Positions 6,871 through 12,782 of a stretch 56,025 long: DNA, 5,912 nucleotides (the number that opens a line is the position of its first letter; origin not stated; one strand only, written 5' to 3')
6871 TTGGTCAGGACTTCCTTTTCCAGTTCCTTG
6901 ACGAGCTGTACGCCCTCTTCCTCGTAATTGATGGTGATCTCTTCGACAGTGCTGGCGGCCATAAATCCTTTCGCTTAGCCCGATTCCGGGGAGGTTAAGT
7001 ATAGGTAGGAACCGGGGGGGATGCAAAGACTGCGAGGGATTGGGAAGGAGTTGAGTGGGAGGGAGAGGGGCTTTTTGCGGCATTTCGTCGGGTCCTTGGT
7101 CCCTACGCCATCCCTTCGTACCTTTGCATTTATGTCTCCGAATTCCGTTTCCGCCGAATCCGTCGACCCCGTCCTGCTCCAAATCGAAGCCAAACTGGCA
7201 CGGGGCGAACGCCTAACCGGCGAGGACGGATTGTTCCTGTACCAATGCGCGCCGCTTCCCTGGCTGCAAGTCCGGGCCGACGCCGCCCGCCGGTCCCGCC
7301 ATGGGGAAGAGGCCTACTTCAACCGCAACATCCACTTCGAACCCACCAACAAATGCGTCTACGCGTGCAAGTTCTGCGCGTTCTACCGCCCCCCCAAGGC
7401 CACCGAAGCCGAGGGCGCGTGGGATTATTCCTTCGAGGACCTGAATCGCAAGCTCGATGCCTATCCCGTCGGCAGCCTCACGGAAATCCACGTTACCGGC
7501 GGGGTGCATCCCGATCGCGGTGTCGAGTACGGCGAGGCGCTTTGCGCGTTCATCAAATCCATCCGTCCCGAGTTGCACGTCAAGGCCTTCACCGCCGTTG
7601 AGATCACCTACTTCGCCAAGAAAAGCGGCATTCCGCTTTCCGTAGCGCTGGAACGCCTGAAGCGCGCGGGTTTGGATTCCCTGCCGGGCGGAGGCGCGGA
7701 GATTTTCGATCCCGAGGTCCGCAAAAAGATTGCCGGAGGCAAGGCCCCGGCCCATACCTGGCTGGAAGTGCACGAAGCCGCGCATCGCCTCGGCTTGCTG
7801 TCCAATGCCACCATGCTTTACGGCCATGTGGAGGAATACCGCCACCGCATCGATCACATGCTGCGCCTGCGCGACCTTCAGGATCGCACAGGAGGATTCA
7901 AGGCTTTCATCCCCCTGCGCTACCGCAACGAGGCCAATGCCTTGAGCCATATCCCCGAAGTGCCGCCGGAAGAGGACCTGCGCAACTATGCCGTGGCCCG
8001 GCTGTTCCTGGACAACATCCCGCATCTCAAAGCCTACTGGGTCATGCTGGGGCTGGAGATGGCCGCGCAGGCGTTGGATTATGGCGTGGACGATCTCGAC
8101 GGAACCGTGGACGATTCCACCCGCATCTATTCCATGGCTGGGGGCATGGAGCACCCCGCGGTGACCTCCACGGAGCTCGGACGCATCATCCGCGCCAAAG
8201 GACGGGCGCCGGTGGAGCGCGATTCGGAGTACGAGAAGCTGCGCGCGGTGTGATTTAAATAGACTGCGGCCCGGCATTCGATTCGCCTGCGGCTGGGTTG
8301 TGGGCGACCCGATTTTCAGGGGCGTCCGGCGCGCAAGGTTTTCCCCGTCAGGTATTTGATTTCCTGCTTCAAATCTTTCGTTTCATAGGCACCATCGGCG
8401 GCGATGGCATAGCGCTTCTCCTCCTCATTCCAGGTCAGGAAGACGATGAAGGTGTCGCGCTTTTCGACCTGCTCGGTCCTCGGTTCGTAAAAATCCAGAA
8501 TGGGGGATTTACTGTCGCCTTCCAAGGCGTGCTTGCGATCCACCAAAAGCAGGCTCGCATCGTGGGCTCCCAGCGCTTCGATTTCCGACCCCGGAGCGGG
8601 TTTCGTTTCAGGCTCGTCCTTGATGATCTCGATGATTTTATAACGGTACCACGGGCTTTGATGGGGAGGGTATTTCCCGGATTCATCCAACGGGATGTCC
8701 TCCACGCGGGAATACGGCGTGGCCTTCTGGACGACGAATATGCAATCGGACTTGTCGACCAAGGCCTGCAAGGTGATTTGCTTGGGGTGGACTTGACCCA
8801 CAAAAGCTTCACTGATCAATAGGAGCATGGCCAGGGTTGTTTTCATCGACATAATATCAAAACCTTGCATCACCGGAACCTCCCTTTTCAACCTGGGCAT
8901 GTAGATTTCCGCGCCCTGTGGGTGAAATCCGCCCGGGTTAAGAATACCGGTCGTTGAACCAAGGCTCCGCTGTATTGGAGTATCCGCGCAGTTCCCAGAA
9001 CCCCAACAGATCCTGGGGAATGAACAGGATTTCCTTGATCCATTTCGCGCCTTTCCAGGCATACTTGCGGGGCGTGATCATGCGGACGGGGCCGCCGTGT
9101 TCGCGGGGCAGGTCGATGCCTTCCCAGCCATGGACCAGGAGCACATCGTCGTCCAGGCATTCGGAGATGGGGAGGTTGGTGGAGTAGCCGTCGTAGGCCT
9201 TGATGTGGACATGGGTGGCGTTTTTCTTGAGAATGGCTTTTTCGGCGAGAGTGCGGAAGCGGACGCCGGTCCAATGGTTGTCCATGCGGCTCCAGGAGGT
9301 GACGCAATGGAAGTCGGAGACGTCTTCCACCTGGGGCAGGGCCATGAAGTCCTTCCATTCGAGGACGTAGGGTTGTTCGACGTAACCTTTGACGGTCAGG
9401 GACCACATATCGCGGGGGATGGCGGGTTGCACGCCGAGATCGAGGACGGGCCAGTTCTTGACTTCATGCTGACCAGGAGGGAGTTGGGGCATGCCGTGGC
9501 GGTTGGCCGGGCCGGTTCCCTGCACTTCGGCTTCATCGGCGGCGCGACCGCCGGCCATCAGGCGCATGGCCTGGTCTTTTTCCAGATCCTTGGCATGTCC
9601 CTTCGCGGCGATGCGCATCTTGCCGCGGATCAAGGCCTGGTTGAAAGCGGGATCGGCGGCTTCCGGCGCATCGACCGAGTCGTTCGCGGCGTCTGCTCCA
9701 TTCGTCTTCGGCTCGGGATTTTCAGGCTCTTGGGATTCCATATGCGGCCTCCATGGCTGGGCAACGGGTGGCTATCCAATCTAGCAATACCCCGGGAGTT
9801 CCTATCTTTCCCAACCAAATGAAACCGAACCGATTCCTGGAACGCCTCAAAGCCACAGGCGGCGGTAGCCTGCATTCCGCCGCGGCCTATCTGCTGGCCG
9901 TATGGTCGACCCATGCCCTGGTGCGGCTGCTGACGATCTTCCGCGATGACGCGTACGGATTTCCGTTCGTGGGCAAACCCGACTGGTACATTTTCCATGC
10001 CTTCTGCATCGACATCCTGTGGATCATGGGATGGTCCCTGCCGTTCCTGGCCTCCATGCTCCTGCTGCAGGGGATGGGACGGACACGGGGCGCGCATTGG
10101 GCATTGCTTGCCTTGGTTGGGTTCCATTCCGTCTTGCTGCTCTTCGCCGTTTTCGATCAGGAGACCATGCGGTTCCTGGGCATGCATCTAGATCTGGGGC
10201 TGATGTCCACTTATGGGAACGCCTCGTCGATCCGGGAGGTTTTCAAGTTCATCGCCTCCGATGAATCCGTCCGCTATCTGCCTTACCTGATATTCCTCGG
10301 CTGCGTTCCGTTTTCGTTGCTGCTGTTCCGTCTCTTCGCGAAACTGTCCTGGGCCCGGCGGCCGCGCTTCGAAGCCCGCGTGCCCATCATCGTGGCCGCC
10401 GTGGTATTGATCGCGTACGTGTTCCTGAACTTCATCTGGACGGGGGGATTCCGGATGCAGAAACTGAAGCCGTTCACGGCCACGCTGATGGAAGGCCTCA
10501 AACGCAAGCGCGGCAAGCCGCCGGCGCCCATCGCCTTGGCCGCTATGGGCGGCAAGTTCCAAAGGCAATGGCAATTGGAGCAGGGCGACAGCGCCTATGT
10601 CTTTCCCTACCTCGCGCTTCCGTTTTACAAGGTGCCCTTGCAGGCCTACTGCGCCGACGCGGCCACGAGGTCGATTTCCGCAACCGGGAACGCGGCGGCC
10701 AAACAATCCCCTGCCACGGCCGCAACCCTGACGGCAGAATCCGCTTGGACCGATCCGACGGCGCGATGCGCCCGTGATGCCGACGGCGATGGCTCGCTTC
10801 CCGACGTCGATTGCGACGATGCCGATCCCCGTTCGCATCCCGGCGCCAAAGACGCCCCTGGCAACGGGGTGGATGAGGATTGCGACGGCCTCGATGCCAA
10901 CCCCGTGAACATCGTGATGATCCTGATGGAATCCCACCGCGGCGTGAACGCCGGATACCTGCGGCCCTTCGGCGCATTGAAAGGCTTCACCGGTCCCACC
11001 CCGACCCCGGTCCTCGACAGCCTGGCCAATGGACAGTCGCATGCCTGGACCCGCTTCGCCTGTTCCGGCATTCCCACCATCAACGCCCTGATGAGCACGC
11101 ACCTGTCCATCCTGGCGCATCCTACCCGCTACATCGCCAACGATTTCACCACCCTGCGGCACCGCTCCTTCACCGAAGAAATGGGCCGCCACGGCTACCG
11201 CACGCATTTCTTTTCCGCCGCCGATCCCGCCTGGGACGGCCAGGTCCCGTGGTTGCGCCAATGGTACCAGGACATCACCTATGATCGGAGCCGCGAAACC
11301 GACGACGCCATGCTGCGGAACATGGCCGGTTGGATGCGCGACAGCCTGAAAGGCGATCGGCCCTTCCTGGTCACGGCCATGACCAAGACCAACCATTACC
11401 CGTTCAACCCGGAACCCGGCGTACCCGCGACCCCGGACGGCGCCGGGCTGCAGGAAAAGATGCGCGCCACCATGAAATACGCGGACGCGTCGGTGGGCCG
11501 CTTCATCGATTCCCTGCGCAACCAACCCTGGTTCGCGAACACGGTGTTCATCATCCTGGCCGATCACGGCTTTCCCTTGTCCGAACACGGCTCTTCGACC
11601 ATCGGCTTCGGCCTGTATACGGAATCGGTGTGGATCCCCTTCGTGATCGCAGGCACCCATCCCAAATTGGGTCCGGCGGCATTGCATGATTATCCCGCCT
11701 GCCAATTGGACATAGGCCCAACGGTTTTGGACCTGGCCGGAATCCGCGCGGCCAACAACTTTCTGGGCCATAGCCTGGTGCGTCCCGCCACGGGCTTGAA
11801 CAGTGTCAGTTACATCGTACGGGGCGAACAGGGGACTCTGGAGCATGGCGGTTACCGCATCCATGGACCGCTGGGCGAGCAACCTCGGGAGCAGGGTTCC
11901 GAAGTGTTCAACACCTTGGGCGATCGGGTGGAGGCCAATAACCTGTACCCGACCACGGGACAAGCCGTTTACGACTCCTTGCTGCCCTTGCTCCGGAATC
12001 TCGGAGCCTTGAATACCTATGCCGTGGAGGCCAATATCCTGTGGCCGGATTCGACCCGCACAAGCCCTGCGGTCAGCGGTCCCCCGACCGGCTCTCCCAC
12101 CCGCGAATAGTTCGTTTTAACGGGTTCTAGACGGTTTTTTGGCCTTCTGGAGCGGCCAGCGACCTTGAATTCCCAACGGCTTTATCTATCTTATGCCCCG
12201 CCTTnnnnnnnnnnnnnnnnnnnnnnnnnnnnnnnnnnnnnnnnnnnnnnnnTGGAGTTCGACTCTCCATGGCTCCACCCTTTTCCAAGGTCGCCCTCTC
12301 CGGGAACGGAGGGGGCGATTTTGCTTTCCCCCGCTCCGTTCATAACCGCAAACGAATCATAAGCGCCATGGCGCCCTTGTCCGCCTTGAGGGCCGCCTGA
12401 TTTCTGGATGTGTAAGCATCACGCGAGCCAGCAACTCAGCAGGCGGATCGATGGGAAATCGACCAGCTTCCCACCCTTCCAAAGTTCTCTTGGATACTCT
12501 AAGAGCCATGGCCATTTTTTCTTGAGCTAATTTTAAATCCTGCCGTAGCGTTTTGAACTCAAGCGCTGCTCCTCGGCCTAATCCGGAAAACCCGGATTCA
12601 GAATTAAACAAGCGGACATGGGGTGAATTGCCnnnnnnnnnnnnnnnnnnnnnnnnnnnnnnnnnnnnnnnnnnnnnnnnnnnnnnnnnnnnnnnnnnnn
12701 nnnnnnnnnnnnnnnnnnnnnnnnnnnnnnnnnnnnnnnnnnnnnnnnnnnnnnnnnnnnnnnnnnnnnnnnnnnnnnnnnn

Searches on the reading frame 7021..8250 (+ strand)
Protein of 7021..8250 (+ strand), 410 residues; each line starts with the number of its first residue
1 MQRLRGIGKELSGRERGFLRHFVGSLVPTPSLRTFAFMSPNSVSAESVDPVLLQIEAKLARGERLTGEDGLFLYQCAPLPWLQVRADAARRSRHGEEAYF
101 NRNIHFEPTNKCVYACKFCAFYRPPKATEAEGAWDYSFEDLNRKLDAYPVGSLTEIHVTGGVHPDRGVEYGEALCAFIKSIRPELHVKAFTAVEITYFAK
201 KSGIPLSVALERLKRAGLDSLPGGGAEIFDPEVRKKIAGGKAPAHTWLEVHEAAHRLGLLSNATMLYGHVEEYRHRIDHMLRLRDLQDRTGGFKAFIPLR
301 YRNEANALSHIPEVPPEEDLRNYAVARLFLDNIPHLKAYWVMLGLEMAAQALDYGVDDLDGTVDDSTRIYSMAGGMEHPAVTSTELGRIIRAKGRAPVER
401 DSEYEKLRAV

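Call 63: search_protein_families(library=pfam, proteins=[window:7021-8250:+], max_evalue=0.00001)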
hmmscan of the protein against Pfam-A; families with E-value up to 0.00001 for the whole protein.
window:7021-8250:+ (410 aa): 2 families
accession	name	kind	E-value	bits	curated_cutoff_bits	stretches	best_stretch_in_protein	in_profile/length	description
PF04055.27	Radical_SAM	-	6.3e-15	56.2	29.5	1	107-279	2-162/166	Radical SAM superfamily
PF19288.4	CofH_C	-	6.4e-10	39.4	27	1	292-407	3-119/125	CofH/MqnC C-terminal region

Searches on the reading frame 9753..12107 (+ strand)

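Call 63: search_protein_families(library=pfam, proteins=[window:9753-12107:+], max_evalue=0.00001)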
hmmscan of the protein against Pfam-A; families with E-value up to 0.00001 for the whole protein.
window:9753-12107:+ (785 aa): 2 families
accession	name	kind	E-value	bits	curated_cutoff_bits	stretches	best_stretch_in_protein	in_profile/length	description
PF00884.28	Sulfatase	-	1.4e-20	74.2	25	1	386-664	2-301/301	Sulfatase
PF11617.13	Cu-binding_MopE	-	3.9e-07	30.6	27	1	353-379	1-26/30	Putative metal-binding motif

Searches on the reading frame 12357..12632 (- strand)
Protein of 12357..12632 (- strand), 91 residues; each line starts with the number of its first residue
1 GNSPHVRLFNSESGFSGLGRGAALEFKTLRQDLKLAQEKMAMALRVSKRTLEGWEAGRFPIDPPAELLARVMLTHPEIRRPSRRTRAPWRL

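Call 37: search_protein_families(library=pfam, proteins=[window:12357-12632:-], max_evalue=1)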
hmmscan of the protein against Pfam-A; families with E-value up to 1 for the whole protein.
window:12357-12632:- (91 aa): 5 families
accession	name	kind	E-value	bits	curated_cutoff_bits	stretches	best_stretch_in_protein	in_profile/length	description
PF13560.12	HTH_31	-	5.9e-05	23.7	27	1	24-68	4-48/64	Helix-turn-helix domain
PF01381.28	HTH_3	-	0.00017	22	23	1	27-65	2-38/55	Helix-turn-helix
PF12844.13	HTH_19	-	0.0016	18.7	30.2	1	26-66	4-42/64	Helix-turn-helix domain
PF13413.12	HTH_25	-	0.05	13.9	24.6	1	27-59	3-35/62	Helix-turn-helix domain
PF08965.17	Aca2_YdiL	-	0.07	13.7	23.8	1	23-63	3-45/118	Aca2/YdiL-like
